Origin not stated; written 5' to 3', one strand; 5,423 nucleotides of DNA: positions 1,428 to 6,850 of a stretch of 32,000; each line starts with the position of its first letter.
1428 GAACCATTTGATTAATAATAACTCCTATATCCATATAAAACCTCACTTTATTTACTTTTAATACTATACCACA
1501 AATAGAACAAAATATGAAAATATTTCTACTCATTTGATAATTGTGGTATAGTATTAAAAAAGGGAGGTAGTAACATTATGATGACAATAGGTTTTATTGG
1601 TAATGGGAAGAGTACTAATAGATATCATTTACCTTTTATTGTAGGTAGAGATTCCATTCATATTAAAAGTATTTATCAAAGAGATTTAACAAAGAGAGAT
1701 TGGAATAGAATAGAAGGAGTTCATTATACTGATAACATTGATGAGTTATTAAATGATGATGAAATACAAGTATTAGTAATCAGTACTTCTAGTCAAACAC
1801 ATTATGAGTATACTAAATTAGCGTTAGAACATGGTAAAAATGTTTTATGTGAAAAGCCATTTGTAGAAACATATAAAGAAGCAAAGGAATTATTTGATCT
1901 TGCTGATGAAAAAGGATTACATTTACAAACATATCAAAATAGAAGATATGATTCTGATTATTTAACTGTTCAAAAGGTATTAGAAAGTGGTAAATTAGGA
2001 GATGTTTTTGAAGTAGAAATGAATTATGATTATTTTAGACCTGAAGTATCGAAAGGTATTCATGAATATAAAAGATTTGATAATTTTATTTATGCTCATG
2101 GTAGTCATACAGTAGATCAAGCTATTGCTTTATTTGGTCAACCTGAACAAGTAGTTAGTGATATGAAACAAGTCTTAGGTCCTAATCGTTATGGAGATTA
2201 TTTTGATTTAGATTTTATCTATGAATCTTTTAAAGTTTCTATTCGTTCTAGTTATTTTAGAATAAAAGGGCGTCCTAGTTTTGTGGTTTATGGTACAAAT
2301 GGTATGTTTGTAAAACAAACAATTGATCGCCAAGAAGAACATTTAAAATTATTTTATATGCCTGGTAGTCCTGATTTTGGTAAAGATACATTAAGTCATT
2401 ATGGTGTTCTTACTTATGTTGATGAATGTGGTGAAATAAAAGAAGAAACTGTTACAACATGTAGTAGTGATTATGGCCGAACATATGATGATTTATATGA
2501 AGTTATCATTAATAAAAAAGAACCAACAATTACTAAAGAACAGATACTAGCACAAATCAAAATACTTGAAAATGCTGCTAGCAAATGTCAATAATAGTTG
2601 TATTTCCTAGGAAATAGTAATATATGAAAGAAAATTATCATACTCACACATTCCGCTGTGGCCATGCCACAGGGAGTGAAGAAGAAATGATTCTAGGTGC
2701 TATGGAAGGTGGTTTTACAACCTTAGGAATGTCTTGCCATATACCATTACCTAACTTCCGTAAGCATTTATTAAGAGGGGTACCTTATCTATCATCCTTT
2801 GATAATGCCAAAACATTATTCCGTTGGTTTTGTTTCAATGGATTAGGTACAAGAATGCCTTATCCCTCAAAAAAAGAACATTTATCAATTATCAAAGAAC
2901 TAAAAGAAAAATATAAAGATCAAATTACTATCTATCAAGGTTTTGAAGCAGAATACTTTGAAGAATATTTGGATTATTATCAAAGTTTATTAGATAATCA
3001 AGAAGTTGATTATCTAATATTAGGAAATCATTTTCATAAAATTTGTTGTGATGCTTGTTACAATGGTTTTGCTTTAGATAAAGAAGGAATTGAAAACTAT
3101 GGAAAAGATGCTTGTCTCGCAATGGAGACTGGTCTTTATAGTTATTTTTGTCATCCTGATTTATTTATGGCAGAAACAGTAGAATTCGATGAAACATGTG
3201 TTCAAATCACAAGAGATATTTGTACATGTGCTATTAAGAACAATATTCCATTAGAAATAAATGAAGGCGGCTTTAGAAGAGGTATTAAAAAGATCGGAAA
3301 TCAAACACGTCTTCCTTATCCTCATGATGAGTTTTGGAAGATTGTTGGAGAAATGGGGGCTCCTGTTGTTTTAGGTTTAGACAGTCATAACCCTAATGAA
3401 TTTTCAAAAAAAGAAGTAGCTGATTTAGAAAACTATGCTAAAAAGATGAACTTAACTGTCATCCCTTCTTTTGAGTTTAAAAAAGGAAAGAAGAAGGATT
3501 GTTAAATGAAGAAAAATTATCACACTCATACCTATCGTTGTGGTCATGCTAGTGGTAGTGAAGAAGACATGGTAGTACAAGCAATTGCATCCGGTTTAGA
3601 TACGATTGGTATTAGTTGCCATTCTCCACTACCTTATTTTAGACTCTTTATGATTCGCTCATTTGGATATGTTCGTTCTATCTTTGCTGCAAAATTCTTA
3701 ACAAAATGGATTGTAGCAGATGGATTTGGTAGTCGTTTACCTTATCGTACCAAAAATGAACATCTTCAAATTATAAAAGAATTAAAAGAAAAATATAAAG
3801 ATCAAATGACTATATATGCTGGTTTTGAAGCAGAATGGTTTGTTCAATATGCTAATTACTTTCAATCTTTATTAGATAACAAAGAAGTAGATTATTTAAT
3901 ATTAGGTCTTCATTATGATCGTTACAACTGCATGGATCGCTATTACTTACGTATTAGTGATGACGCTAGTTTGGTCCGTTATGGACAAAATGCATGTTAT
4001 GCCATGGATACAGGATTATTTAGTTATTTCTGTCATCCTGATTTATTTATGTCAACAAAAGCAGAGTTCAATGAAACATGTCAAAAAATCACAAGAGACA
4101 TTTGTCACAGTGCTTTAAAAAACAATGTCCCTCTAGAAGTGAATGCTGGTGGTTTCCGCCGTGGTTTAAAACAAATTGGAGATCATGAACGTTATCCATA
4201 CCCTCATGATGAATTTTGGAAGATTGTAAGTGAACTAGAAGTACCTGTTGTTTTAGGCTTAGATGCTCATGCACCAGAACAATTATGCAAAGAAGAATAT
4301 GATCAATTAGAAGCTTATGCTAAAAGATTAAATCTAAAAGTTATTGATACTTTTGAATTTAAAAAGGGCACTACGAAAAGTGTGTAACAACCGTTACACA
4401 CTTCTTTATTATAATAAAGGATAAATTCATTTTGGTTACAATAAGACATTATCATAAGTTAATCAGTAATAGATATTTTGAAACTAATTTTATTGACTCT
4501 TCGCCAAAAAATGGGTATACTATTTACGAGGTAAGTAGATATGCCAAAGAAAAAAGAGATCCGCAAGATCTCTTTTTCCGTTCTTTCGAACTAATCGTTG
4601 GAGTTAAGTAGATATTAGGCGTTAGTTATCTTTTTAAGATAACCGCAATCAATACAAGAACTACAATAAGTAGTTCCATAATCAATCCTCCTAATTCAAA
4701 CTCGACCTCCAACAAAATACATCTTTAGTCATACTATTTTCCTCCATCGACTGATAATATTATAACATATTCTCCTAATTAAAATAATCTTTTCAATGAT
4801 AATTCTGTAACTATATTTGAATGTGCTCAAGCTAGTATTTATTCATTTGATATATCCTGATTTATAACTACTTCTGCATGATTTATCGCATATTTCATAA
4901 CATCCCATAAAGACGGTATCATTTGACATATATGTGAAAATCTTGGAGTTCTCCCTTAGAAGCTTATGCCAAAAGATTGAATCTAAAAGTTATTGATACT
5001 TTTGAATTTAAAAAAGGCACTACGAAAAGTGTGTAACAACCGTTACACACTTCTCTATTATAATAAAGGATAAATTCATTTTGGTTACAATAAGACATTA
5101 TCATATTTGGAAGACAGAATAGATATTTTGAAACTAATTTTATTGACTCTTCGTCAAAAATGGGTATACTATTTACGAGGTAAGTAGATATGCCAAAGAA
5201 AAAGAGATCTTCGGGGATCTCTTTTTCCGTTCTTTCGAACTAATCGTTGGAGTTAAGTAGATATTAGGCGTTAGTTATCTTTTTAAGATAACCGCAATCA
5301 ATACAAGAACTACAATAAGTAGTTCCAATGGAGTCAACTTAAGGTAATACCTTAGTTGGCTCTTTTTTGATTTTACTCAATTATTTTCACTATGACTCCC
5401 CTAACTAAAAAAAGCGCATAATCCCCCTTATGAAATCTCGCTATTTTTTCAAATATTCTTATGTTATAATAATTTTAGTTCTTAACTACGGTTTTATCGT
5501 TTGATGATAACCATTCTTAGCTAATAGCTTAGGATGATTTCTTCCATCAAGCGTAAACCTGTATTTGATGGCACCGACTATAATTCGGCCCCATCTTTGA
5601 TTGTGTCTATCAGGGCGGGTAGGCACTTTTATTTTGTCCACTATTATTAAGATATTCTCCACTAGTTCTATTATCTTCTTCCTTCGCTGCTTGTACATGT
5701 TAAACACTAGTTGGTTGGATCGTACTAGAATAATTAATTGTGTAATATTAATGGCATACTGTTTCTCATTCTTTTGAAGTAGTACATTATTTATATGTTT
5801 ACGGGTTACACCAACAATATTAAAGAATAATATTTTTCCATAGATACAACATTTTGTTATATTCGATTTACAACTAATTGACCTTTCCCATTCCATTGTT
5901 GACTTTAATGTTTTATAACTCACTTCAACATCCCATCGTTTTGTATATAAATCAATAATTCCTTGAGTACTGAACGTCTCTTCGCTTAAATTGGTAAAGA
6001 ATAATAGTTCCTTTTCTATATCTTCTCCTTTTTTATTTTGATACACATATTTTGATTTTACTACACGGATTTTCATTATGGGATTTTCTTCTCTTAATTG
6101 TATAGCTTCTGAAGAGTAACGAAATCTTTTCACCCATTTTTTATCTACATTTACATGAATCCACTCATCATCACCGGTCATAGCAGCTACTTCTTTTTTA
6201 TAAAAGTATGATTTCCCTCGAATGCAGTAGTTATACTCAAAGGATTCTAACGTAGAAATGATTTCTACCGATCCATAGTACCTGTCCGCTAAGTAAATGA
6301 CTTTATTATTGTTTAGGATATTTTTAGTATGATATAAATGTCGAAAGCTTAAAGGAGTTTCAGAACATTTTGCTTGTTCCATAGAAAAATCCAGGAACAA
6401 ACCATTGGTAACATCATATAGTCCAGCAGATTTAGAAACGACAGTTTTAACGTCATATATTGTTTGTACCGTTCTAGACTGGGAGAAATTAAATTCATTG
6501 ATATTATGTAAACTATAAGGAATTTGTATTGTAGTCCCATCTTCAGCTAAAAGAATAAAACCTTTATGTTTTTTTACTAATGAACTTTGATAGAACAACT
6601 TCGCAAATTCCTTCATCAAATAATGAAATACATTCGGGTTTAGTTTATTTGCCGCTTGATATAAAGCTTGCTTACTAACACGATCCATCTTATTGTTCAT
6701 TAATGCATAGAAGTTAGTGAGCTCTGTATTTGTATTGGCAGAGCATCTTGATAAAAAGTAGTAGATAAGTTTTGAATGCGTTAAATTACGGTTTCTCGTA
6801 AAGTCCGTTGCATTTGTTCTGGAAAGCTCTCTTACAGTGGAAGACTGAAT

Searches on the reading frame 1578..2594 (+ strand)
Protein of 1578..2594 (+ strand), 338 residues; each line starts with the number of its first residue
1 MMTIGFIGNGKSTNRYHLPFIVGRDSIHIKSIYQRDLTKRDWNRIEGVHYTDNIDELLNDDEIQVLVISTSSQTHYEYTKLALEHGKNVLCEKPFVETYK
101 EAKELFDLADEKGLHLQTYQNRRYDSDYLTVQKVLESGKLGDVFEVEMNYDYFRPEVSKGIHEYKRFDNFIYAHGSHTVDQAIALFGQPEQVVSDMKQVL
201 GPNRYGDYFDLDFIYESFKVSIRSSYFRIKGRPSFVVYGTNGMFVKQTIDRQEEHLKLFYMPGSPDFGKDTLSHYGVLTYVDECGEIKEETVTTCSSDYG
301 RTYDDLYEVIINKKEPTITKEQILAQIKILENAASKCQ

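Call 12: search_protein_families(library=pfam, proteins=[window:1578-2594:+])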
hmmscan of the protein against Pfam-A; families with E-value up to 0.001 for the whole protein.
window:1578-2594:+ (338 aa): 4 families
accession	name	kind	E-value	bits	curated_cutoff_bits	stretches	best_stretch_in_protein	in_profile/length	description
PF01408.29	GFO_IDH_MocA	-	1.7e-23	84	24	1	3-118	2-118/120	Oxidoreductase family, NAD-binding Rossmann fold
PF02894.22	GFO_IDH_MocA_C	-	1.4e-18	68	22.9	1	133-337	2-210/218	Oxidoreductase family, C-terminal alpha/beta domain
PF22725.1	GFO_IDH_MocA_C3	-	1.5e-16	60.9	27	1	128-244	1-123/124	GFO/IDH/MocA C-terminal domain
PF03447.22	NAD_binding_3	-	6.2e-05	24.1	24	1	26-116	21-113/116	Homoserine dehydrogenase, NAD binding domain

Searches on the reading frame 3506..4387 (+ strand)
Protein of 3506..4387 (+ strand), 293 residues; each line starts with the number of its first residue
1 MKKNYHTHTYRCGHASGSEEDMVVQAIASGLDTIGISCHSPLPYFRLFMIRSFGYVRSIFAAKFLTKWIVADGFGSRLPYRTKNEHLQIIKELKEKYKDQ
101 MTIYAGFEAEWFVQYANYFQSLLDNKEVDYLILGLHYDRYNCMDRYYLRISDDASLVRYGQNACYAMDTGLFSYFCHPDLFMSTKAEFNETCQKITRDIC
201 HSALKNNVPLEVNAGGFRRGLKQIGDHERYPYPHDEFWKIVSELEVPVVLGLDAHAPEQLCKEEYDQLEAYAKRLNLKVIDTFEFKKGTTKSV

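Call 12: search_protein_families(library=pfam, proteins=[window:3506-4387:+])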
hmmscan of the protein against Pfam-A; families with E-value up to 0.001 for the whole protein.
window:3506-4387:+ (293 aa): 1 family
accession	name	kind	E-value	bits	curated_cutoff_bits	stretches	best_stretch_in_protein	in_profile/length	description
PF02811.25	PHP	-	5.2e-14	53.3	26.4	1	5-214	2-163/164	PHP domain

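Call 59: find_homologous_proteins(query=window:3506-4387:+, max_evalue=1e-20)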
Query window:3506-4387:+ (293 aa): 1015 proteins with E <= 1e-20 among 2305 candidates; the best 120 are listed.
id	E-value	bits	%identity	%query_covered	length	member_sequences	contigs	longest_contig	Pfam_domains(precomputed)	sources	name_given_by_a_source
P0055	6.8e-193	658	95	100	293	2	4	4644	PF02811.27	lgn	-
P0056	3.0e-117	410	59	99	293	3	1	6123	PF02811.27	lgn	-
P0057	4.7e-112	392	57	99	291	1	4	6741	PF02811.27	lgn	-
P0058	4.9e-92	327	49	99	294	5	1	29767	PF02811.27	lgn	-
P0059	1.2e-88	316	48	98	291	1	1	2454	PF02811.27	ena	-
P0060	3.8e-88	314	48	99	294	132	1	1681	PF02811.27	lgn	-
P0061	1.3e-85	306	48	98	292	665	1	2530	PF02811.27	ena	-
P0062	1.7e-84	302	47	98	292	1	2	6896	PF02811.27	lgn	-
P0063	4.1e-84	301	46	98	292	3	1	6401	PF02811.27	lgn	-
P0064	5.9e-84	300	47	100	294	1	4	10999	PF02811.27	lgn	-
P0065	5.9e-84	300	46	99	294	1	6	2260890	PF02811.27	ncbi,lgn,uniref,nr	ncbi:histidinol-phosphatase [Tannockella kyphosi]|uniref:histidinol-phosphatase n=1 Tax=Tannockella 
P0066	5.7e-83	297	47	98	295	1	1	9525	PF02811.27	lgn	-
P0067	6.8e-83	297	48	98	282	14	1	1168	PF02811.27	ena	-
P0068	2.7e-82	295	45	99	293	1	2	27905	PF02811.27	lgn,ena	-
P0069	6.6e-82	293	46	99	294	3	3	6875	PF02811.27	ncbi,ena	-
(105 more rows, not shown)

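Call 60: find_encoding_contigs(protein=P0055, flank=10000, max_places=10)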
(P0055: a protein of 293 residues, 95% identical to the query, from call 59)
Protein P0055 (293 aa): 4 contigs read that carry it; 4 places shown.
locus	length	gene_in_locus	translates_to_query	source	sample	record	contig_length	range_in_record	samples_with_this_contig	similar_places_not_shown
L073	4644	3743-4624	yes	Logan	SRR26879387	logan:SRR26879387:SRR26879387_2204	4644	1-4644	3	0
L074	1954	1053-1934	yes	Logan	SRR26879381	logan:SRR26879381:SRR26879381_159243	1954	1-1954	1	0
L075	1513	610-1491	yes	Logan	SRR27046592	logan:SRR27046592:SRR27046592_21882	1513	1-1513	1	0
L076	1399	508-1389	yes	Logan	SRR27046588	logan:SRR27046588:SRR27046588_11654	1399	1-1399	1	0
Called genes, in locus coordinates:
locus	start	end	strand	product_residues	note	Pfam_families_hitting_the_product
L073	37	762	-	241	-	PF01487:DHquinase_I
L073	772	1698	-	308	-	PF03547:Mem_trans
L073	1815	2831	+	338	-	PF01408:GFO_IDH_MocA, PF02894:GFO_IDH_MocA_C, PF22725:GFO_IDH_MocA_C3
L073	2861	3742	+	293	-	PF02811:PHP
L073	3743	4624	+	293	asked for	PF02811:PHP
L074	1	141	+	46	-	?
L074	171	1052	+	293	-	PF02811:PHP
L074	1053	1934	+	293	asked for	PF02811:PHP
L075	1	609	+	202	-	?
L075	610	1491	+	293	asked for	PF02811:PHP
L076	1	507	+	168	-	?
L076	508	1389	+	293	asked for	PF02811:PHP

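Call 61: find_encoding_contigs(protein=P0056, flank=10000, max_places=10)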
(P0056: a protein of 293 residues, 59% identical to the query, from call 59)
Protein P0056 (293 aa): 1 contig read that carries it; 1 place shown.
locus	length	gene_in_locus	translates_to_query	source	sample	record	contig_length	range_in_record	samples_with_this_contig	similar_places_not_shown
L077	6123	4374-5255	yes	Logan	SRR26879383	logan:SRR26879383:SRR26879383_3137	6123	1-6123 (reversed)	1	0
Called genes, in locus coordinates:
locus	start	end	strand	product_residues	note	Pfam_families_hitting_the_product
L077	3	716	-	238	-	?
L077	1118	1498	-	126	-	-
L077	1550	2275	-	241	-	PF01487:DHquinase_I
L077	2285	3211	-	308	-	PF03547:Mem_trans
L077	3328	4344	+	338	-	PF01408:GFO_IDH_MocA, PF02894:GFO_IDH_MocA_C, PF22725:GFO_IDH_MocA_C3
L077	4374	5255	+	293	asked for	PF02811:PHP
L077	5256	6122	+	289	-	?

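Call 62: find_encoding_contigs(protein=P0057, flank=10000, max_places=10)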
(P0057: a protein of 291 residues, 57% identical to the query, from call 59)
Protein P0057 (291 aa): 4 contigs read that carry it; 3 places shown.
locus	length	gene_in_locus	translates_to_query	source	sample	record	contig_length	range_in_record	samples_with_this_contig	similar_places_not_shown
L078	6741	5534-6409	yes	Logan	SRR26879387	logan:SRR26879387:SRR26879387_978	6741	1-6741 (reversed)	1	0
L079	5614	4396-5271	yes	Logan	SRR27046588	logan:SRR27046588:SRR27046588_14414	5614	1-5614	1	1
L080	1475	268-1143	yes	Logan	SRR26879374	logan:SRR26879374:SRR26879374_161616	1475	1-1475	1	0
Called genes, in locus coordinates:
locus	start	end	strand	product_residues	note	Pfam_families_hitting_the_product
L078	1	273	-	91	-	?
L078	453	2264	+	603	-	PF13522:GATase_6, PF13537:GATase_7, PF00733:Asn_synthase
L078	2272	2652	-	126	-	-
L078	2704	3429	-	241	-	PF01487:DHquinase_I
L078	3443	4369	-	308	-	PF03547:Mem_trans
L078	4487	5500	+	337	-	PF01408:GFO_IDH_MocA, PF03447:NAD_binding_3 (weak), PF13671:AAA_33 (faint), PF02894:GFO_IDH_MocA_C, PF22725:GFO_IDH_MocA_C3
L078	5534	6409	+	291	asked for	PF02811:PHP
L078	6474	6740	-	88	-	?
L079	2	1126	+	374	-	?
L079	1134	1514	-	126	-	-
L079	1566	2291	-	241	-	PF01487:DHquinase_I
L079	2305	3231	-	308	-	PF03547:Mem_trans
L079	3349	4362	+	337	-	PF01408:GFO_IDH_MocA, PF03447:NAD_binding_3 (weak), PF13671:AAA_33 (faint), PF02894:GFO_IDH_MocA_C, PF22725:GFO_IDH_MocA_C3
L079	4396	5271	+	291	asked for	PF02811:PHP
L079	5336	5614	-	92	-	?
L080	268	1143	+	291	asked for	PF02811:PHP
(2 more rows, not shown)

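Call 70: list_cluster_members(proteins=[P0001, window:3506-4387:+, window:10444-10878:-])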
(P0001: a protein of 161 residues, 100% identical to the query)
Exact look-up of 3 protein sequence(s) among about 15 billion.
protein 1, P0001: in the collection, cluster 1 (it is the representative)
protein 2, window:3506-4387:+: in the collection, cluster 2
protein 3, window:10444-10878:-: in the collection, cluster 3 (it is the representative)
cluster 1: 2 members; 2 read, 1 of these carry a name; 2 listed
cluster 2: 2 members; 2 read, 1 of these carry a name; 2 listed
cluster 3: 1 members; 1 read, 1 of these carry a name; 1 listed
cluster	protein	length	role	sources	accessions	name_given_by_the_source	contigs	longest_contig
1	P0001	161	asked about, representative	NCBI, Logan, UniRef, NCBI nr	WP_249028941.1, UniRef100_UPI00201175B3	type II TA system antitoxin MqsA family protein [Tannockella kyphosi] | type II TA system antitoxin MqsA family protein n=1 Tax=Tannockella kyphosi TaxID=2899121 ...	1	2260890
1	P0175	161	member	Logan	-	-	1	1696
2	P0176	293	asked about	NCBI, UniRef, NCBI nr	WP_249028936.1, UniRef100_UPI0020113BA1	histidinol-phosphatase [Tannockella kyphosi] | histidinol-phosphatase n=1 Tax=Tannockella kyphosi TaxID=2899121 RepID=UPI0020113BA1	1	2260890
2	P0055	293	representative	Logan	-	-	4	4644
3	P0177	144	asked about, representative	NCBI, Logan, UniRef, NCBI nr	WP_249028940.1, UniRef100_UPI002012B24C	AAA family ATPase [Tannockella kyphosi] | AAA family ATPase n=1 Tax=Tannockella kyphosi TaxID=2899121 RepID=UPI002012B24C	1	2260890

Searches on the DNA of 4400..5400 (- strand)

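Call 23: search_dna_similar(query=window:4470-4800:-, collection=plasmids, mode=distant, max_evalue=0.01)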
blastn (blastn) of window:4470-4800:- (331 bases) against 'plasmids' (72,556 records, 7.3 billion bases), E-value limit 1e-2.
No match.

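Call 53: search_rna_families(source=window, start=4400, end=5400, threshold=evalue, max_evalue=10)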
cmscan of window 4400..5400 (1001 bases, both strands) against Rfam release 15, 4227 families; matches with E-value up to 10: 15.
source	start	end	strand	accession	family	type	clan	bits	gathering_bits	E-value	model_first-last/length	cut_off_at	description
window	4574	4720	-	RF02848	RefB11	Gene; sRNA;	-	23.4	54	0.03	1-167/167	no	Enterococcus sRNA B11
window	4966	5032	+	RF00150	SNORD42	Gene; snRNA; snoRNA; CD-box;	-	23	39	0.62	1-68/68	no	Small nucleolar RNA SNORD42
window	5223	5352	-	RF02848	RefB11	Gene; sRNA;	-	20.5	54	0.15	1-167/167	no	Enterococcus sRNA B11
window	4730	4773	-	RF03091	Clostridium-PBP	Gene; sRNA;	-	19.8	94.4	8.3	1-73/73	no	Clostridium-PBP RNA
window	4506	4587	-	RF01808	MicX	Gene; sRNA;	-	18.7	75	0.16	1-194/194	no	MicX Vibrio cholerae sRNA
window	4511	4666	+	RF02047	Sphinx_2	Gene; lncRNA;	-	17.6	34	1.1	1-158/158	no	Sphinx conserved region 2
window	5026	5100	-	RF02503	Atu_C9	Gene; sRNA;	-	16.2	40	0.081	117-192/192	no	Rhizobiales sRNA Atu_C9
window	5027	5089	+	RF01464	rliA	Gene; sRNA;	-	16.2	50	1.6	1-224/224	no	Listeria sRNA rliA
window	5160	5315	+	RF02047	Sphinx_2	Gene; lncRNA;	-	15.5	34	3.1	1-158/158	no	Sphinx conserved region 2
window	5084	5134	+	RF01319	CRISPR-DR6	Gene; CRISPR;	-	15.5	39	5.5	1-30/30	no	CRISPR RNA direct repeat element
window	4435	4484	+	RF01319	CRISPR-DR6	Gene; CRISPR;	-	15.5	39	5.5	1-30/30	no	CRISPR RNA direct repeat element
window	4546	4747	-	RF01673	PhrS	Gene; sRNA;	-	15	37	0.34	1-212/212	no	PhrS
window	5192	5226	-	RF00489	ctRNA_p42d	Gene; antisense;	-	14.9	50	6.6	1-46/46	no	ctRNA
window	4550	4642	-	RF02503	Atu_C9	Gene; sRNA;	-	13.7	40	0.42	92-192/192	no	Rhizobiales sRNA Atu_C9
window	5198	5291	-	RF02503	Atu_C9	Gene; sRNA;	-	12.8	40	0.72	92-192/192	no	Rhizobiales sRNA Atu_C9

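Call 54: search_rna_families(source=window, start=4540, end=4780, threshold=evalue, max_evalue=1, show_alignments=2)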
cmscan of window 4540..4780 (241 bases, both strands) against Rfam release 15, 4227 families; matches with E-value up to 1: 4.
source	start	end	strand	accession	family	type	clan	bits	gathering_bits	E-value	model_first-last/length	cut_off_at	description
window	4574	4720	-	RF02848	RefB11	Gene; sRNA;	-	23.4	54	0.0072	1-167/167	no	Enterococcus sRNA B11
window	4573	4666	+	RF02047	Sphinx_2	Gene; lncRNA;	-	18.1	34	0.21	71-158/158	no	Sphinx conserved region 2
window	4546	4747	-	RF01673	PhrS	Gene; sRNA;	-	15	37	0.082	1-212/212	no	PhrS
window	4550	4642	-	RF02503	Atu_C9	Gene; sRNA;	-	13.7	40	0.1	92-192/192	no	Rhizobiales sRNA Atu_C9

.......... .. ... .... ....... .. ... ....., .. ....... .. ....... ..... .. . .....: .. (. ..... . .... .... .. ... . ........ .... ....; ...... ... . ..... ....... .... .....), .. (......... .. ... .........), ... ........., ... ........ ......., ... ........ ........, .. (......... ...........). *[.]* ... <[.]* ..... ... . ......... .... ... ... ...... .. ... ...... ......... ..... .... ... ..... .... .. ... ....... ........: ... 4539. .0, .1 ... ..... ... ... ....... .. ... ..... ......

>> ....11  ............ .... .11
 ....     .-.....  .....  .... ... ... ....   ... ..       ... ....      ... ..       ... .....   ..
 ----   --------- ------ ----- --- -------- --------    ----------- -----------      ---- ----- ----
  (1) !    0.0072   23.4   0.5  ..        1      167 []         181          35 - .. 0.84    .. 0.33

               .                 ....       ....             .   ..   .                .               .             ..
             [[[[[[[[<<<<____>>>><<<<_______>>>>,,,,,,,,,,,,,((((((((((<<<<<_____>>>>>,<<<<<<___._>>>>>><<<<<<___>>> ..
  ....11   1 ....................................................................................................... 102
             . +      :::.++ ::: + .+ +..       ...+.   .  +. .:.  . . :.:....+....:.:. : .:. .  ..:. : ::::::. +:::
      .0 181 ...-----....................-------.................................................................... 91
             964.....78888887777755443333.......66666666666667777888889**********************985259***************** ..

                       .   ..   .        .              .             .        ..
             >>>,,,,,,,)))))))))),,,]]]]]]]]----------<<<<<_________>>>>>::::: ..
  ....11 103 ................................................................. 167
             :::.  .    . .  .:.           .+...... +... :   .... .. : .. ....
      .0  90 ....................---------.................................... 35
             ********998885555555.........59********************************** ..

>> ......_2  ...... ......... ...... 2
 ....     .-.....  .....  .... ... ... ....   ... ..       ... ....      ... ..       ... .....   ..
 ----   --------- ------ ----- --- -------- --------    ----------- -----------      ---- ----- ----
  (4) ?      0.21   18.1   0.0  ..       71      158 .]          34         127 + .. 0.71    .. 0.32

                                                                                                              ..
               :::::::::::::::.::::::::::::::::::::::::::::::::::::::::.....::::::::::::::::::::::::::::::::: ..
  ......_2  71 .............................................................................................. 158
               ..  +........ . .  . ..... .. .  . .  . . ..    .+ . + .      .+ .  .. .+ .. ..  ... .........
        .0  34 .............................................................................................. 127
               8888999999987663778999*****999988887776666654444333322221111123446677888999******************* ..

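Call 81: search_dna_similar(query=window:4470-4800:-, collection=phages, mode=distant, max_evalue=0.01)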
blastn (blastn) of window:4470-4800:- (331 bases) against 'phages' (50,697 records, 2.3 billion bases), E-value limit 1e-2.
No match.

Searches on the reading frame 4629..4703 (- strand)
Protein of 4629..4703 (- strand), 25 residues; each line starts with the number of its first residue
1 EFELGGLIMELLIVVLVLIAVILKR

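Call 75: search_protein_families(library=pfam, proteins=[window:4629-4703:-], max_evalue=10)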
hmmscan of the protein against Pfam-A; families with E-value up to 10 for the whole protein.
window:4629-4703:- (25 aa): 0 families

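Call 76: search_protein_families(library=ncbifam, proteins=[window:4629-4703:-], max_evalue=10)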
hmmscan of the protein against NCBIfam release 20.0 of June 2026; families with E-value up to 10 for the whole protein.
window:4629-4703:- (25 aa): 0 families

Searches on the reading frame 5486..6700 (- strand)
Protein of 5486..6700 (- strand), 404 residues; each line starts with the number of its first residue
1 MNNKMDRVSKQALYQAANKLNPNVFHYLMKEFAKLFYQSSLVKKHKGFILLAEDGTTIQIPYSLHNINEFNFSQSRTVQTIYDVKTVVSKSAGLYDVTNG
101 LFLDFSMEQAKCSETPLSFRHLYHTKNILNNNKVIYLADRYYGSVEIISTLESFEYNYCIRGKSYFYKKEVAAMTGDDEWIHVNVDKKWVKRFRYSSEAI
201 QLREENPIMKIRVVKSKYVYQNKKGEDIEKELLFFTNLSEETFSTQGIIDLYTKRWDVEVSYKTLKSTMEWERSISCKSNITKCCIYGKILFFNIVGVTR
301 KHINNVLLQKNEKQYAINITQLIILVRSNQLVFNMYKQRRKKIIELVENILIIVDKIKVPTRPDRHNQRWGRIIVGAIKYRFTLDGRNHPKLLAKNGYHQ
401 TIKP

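Call 12: search_protein_families(library=pfam, proteins=[window:5486-6700:-])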
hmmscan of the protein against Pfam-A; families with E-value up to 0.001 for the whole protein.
window:5486-6700:- (404 aa): 1 family
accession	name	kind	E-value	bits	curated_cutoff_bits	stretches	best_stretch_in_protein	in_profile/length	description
PF01609.27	DDE_Tnp_1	-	1.1e-15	58.3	23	1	54-291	10-196/200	Transposase DDE domain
